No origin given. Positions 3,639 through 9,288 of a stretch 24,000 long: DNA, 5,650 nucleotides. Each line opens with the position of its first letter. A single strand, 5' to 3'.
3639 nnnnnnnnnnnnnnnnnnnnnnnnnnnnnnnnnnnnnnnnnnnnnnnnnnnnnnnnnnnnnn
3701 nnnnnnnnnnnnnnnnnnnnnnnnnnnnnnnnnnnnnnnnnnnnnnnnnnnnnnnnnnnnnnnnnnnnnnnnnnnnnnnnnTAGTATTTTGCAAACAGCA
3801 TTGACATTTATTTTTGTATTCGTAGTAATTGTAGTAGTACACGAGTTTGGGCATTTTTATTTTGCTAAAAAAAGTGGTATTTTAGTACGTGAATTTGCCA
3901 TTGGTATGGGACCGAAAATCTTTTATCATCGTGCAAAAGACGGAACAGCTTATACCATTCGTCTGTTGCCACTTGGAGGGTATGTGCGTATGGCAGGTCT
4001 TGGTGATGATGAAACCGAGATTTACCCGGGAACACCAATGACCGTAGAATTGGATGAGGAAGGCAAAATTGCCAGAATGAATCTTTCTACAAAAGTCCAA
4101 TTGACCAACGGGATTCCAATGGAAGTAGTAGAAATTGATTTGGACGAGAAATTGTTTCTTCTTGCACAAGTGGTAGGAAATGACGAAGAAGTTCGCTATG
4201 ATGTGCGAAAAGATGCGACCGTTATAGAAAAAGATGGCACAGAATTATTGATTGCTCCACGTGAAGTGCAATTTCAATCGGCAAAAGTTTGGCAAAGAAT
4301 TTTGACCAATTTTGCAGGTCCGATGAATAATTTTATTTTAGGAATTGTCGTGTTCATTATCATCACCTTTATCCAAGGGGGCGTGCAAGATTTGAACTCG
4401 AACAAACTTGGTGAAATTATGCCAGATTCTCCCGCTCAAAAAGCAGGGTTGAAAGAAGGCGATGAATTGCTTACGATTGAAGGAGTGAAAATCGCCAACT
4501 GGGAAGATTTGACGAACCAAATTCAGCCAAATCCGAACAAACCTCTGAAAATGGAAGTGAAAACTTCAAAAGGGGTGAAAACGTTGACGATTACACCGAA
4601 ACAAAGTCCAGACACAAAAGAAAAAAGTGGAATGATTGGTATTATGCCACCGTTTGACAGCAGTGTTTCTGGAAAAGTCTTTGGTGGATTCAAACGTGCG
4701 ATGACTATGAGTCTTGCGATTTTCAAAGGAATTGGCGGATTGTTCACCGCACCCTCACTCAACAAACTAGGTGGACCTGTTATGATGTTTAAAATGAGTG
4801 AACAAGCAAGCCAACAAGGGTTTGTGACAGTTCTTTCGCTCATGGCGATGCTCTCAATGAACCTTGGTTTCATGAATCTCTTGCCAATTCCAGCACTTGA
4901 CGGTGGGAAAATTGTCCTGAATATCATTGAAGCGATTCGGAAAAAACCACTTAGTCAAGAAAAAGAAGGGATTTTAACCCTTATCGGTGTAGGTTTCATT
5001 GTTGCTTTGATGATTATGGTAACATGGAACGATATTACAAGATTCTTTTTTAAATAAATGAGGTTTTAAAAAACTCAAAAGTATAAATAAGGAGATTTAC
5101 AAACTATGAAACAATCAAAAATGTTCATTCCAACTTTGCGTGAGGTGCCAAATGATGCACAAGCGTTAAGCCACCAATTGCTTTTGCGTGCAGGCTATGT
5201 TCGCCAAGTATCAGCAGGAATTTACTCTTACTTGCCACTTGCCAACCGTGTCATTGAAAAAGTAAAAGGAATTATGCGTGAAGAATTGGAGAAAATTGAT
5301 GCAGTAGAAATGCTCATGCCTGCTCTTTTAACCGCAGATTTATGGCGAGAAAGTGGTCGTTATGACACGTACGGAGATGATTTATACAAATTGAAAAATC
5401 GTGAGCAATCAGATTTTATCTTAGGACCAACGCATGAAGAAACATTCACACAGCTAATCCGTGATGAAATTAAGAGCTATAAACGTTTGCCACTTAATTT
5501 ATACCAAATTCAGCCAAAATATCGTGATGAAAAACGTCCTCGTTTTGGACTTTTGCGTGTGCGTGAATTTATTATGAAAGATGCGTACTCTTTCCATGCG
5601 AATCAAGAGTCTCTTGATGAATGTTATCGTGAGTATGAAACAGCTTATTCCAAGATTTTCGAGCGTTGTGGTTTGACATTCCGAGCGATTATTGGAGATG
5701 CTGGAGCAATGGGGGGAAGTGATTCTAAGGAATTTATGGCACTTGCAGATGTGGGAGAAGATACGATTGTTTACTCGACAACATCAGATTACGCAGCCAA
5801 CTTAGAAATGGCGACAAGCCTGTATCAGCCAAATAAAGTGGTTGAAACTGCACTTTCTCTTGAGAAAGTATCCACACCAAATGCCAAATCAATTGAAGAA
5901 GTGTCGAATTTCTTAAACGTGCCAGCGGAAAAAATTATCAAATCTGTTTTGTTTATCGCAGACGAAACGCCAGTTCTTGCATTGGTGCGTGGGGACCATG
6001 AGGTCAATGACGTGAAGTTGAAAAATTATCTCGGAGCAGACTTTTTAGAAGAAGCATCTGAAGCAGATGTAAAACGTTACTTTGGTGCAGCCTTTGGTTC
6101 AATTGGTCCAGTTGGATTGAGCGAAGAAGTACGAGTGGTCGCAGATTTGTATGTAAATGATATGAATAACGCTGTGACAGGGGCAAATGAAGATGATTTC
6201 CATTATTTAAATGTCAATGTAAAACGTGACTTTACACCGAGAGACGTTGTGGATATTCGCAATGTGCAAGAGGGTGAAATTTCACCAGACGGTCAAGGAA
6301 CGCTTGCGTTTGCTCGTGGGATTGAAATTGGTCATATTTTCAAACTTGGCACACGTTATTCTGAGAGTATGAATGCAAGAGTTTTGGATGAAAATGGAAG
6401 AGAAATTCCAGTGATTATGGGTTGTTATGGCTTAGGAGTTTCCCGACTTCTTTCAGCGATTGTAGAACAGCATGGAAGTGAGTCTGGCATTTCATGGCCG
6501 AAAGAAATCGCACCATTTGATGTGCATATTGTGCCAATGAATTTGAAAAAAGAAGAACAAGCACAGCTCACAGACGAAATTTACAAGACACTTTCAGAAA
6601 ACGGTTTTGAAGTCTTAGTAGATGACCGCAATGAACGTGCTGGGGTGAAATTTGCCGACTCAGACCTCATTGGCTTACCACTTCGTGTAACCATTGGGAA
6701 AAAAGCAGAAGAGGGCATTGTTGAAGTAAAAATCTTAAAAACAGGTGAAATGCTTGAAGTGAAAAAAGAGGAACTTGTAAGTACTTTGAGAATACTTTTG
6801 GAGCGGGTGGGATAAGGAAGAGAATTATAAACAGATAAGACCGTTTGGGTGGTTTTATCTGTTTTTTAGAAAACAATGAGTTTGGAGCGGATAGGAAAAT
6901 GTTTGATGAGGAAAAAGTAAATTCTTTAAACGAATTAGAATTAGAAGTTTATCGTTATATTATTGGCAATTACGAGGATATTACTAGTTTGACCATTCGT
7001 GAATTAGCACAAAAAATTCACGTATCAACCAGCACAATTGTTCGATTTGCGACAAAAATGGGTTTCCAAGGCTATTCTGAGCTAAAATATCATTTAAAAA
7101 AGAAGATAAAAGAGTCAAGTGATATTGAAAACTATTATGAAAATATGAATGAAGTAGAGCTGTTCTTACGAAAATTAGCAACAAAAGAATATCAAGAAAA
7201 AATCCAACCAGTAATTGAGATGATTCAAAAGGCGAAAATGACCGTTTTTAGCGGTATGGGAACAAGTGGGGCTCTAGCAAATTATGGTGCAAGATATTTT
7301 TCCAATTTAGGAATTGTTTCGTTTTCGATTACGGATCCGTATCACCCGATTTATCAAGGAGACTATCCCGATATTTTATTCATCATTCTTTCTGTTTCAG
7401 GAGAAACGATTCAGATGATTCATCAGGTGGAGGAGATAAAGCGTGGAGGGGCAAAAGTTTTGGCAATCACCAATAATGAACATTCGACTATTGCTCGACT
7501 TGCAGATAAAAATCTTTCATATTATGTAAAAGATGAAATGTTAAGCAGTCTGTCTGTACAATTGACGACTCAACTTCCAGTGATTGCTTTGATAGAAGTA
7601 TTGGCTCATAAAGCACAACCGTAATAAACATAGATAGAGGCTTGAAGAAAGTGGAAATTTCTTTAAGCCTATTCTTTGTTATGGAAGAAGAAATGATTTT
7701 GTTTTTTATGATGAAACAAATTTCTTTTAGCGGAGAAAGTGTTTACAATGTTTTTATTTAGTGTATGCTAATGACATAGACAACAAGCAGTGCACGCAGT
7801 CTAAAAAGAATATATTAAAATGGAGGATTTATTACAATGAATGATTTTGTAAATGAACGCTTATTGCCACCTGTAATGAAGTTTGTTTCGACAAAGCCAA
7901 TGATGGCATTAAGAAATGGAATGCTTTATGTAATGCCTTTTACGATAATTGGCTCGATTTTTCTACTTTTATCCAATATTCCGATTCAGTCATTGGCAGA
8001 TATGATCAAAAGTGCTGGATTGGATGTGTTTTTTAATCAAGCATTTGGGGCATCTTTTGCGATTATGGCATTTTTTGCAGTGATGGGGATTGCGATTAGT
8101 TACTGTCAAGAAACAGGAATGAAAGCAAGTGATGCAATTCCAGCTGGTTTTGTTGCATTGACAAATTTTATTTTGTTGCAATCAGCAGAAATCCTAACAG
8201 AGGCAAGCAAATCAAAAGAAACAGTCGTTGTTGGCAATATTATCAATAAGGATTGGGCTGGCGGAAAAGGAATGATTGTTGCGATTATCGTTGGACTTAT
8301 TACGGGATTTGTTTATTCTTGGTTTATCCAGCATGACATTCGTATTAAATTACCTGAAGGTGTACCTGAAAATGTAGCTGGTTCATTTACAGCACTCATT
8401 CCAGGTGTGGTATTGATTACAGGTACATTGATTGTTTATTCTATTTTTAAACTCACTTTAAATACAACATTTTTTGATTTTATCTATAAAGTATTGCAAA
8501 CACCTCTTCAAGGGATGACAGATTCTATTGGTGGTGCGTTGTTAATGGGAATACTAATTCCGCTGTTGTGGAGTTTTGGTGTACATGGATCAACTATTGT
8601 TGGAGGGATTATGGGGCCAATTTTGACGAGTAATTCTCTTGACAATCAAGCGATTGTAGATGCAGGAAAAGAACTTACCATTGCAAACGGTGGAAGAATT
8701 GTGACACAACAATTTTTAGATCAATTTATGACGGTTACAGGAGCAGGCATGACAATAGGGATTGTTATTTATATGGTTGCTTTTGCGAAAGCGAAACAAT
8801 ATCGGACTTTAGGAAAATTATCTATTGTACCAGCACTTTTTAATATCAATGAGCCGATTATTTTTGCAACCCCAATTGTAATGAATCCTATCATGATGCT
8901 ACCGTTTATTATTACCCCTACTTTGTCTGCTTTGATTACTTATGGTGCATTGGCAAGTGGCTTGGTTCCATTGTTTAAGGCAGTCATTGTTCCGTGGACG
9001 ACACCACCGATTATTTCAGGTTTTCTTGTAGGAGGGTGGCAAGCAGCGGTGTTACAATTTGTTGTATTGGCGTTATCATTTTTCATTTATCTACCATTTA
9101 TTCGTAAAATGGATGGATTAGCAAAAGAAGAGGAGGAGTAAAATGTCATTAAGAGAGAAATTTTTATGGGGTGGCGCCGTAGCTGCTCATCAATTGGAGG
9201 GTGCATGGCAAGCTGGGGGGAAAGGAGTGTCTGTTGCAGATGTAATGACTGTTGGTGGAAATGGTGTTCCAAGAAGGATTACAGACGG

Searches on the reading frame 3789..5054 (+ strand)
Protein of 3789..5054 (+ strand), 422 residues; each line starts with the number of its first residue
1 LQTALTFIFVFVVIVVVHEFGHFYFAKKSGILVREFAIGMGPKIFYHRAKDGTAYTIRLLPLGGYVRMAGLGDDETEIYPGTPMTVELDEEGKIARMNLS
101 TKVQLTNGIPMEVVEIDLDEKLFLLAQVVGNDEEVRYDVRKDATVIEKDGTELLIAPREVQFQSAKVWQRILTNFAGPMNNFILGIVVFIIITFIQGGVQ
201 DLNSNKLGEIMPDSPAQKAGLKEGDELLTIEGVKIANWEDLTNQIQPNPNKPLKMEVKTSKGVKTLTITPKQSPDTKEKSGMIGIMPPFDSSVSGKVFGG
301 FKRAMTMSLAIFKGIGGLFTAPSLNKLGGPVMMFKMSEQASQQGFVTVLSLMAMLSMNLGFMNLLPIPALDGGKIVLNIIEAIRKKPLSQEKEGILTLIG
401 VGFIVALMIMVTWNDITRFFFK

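Call 25: search_protein_families(library=pfam, proteins=[window:3789-5054:+])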
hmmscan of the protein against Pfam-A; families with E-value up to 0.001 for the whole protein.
window:3789-5054:+ (422 aa): 4 families
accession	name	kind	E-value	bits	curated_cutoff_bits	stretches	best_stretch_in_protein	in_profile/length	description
PF02163.28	Peptidase_M50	-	6.5e-71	238.6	27.2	1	7-407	2-221/221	Peptidase family M50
PF00595.29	PDZ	-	1e-07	32.6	23.2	1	208-257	30-80/81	PDZ domain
PF17820.7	PDZ_6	-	1.4e-06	28.4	27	1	210-257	5-52/54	PDZ domain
PF13180.12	PDZ_2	-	3.1e-05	24.6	27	1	210-267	19-77/80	PDZ domain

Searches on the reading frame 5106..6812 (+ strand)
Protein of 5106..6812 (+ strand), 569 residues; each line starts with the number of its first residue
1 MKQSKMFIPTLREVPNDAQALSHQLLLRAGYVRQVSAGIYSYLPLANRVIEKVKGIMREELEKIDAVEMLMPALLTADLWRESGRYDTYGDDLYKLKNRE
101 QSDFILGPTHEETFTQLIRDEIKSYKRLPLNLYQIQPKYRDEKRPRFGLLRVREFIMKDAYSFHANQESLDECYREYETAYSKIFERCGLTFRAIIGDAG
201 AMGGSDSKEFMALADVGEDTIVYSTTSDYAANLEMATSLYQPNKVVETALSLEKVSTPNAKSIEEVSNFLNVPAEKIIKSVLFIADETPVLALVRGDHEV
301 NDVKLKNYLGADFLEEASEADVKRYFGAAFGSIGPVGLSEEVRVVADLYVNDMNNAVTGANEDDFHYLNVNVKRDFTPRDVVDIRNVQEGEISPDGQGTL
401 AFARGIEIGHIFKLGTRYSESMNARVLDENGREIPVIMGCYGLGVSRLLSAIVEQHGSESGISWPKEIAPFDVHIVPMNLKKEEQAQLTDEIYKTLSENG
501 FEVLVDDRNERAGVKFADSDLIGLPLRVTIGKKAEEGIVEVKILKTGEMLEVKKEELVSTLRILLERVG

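Call 25: search_protein_families(library=pfam, proteins=[window:5106-6812:+])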
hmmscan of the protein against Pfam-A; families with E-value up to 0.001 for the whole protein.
window:5106-6812:+ (569 aa): 3 families
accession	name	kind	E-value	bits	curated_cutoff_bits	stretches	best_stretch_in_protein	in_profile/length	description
PF00587.30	tRNA-synt_2b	-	3e-46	158.2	29.3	1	94-456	1-179/179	tRNA synthetase class II core domain (G, H, P, S and T)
PF04073.20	tRNA_edit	-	4.1e-25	88.7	25.5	1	257-371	1-117/123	Aminoacyl-tRNA editing domain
PF03129.25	HGTP_anticodon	-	3.1e-20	72.6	21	1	472-562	1-92/94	Anticodon binding domain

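Call 26: list_cluster_members(proteins=[window:5106-6812:+, window:7837-9138:+, window:9143-10567:+, window:10817-11395:+, window:11404-11919:+, window:11948-12706:+, window:15391-16311:+, window:19626-20585:+, window:23407-23778:+, window:18489-19265:-])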
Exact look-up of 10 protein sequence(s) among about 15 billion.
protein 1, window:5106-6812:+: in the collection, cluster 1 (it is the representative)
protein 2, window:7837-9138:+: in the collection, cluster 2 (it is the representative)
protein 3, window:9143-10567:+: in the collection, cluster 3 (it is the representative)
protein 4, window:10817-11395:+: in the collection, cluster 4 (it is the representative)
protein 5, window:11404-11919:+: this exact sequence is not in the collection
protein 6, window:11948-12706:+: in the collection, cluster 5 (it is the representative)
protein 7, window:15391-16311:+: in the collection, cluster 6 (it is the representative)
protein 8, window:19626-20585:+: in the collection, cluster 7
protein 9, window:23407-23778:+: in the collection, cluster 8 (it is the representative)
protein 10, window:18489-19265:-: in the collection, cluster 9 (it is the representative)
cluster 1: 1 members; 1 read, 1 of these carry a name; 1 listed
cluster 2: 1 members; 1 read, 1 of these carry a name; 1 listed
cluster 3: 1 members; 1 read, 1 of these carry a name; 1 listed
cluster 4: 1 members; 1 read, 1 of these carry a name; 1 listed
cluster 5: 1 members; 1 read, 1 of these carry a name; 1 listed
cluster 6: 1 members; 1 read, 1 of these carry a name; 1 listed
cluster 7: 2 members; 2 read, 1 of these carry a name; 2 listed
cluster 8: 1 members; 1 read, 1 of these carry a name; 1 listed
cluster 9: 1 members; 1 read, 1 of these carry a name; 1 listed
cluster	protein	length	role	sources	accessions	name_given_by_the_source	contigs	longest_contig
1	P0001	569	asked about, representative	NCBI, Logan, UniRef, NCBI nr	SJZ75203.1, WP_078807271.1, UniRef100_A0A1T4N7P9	prolyl-tRNA synthetase [Pilibacter termitis] | Proline--tRNA ligase n=1 Tax=Pilibacter termitis TaxID=263852 RepID=A0A1T4N7P9_9ENTE | proline--tRNA ligase [Pilibacter termitis]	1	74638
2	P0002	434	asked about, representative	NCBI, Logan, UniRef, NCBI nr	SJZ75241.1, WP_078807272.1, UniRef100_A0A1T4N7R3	PTS system, cellobiose-specific IIC component [Pilibacter termitis] | Permease IIC component n=1 Tax=Pilibacter termitis TaxID=263852 RepID=A0A1T4N7R3_9ENTE | PTS sugar transporter subunit IIC [Pilibacter termitis]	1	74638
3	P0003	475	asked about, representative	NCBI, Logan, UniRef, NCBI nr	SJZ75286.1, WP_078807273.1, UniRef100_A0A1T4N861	6-phospho-beta-glucosidase [Pilibacter termitis] | 6-phospho-beta-glucosidase n=1 Tax=Pilibacter termitis TaxID=263852 RepID=A0A1T4N861_9ENTE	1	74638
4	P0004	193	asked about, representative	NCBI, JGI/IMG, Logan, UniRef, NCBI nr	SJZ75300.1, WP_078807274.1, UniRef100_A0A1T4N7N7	Aromatic acid exporter family member 1 [Pilibacter termitis] | uncharacterized membrane protein YgaE (UPF0421/DUF939 family) | Aromatic acid exporter family member 1 n=1 Tax=Pilibacter termitis TaxID=263852 ...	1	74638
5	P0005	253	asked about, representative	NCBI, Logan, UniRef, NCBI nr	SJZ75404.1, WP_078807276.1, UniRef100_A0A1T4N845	D-alanyl-D-alanine carboxypeptidase [Pilibacter termitis] | D-alanyl-D-alanine carboxypeptidase n=1 Tax=Pilibacter termitis TaxID=263852 ... | M15 family metallopeptidase [Pilibacter termitis]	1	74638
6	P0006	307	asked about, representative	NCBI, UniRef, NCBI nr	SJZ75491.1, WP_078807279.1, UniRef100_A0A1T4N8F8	hypothetical protein SAMN02745116_01344 [Pilibacter termitis] | Uncharacterized protein n=1 Tax=Pilibacter termitis TaxID=263852 RepID=A0A1T4N8F8_9ENTE | hypothetical protein [Pilibacter termitis]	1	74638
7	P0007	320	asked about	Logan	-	-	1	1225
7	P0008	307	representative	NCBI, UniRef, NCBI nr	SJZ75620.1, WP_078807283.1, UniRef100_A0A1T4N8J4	tRNA dimethylallyltransferase [Pilibacter termitis] | tRNA dimethylallyltransferase n=1 Tax=Pilibacter termitis TaxID=263852 ... | tRNA (adenosine(37)-N6)-dimethylallyltransferase MiaA [Pilibacter termitis]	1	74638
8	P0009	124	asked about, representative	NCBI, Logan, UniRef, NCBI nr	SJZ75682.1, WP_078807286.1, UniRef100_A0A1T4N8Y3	MerR family transcriptional regulator, glutamine synthetase repressor [Pilibacter ... | MerR family transcriptional regulator, glutamine synthetase repressor n=1 Tax=Pilibacter ... | MerR family transcriptional regulator [Pilibacter termitis]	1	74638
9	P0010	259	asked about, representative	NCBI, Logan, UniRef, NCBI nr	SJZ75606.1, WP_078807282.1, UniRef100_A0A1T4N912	hypothetical protein SAMN02745116_01348 [Pilibacter termitis] | Cof subfamily of IIB subfamily of haloacid dehalogenase superfamily/HAD-superfamily ... | Cof-type HAD-IIB family hydrolase [Pilibacter termitis]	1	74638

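Call 67: find_encoding_contigs(protein=P0009, flank=10000, max_places=3)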
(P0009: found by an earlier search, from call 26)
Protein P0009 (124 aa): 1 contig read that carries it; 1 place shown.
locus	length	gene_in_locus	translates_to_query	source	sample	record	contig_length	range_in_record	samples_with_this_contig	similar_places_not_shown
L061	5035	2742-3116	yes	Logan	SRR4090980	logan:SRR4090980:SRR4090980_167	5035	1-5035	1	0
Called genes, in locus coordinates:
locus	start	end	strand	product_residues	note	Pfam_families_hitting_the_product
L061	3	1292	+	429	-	?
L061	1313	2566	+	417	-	PF06838:Met_gamma_lyase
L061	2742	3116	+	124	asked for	PF00376:MerR, PF13411:MerR_1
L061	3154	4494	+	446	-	PF03951:Gln-synt_N, PF00120:Gln-synt_C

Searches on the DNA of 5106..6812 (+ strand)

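Call 90: search_rna_families(sources=[L061], threshold=gathering)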
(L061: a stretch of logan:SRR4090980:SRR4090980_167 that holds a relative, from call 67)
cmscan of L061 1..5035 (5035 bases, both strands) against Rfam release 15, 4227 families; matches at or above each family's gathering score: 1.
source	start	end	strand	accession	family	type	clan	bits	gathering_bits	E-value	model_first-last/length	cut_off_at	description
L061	4621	4781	+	RF02001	group-II-D1D4-3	Intron;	CL00102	93.2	32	1.1e-18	1-170/170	no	Group II catalytic intron D1-D4-3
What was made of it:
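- Closest known: Class C. Same: A group II intron sits just after the glnA terminator in this same Pilibacter contig (call 90).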

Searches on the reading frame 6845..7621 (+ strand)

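Call 25: search_protein_families(library=pfam, proteins=[window:6845-7621:+])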
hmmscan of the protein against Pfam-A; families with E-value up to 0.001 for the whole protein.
window:6845-7621:+ (259 aa): 2 families
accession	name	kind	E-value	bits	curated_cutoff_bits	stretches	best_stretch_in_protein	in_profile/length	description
PF01418.23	HTH_6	-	4.4e-16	59.1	28.3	1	24-89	10-75/77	Helix-turn-helix domain, rpiR family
PF01380.27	SIS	-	2.8e-15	56.7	25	1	126-241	1-123/131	SIS domain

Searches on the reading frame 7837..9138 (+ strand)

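Call 25: search_protein_families(library=pfam, proteins=[window:7837-9138:+])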
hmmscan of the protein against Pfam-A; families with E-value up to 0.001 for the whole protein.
window:7837-9138:+ (434 aa): 1 family
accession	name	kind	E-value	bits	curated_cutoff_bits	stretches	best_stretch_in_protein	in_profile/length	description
PF02378.23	PTS_EIIC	-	9.3e-63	212.6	30.7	1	26-361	1-319/319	Phosphotransferase system, EIIC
